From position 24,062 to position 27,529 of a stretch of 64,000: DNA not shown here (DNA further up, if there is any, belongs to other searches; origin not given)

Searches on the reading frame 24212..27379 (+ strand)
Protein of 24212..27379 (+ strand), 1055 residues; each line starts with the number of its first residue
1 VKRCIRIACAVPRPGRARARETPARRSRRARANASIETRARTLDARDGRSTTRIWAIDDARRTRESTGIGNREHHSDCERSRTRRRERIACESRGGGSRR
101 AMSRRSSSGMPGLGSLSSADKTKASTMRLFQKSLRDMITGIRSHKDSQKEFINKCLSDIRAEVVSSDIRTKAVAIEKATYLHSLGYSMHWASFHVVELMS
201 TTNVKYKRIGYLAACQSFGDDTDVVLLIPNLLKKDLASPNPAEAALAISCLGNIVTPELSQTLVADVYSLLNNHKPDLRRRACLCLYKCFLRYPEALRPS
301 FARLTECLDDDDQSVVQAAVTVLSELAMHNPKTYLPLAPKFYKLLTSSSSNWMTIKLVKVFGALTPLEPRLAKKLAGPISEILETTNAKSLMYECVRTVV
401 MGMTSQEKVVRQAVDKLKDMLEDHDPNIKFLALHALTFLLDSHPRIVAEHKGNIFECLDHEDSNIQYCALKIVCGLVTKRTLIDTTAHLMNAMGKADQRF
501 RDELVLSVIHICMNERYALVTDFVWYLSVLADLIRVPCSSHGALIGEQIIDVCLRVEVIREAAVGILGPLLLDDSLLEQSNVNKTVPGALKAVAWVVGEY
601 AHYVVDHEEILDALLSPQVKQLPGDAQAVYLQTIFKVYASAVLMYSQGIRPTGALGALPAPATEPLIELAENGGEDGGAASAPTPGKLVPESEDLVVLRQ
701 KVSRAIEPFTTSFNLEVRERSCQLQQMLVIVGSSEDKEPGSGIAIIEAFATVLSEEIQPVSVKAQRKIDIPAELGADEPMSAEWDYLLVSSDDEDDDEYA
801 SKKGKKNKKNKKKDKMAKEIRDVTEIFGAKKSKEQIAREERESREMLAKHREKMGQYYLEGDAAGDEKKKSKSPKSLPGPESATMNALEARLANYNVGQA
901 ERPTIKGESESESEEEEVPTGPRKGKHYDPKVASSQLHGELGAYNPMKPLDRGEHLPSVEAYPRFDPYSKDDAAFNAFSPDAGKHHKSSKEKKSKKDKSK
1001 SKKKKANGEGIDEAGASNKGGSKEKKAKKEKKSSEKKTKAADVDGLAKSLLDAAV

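Call 16: search_protein_families(library=pfam, proteins=[window:24212-27379:+], max_evalue=0.00001)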
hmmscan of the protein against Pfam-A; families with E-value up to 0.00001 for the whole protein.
window:24212-27379:+ (1055 aa): 5 families
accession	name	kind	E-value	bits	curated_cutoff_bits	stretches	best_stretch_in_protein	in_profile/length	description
PF01602.26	Adaptin_N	-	2.3e-97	327.2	37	1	149-727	2-519/524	Adaptin N terminal region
PF12717.13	Cnd1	-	1.8e-21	77.3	26.4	1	245-392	4-154/162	non-SMC mitotic condensation complex subunit 1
PF13646.12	HEAT_2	-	3.4e-12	46.9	27.7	1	232-323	5-87/88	HEAT repeats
PF22928.2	INTS1_R4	-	9e-09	35.6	27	0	405-474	26-95/102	Integrator complex subunit 1, R4 domain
PF12719.13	Cnd3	-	8.7e-06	25.6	25.8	0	258-344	22-108/288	Nuclear condensing complex subunits, C-term domain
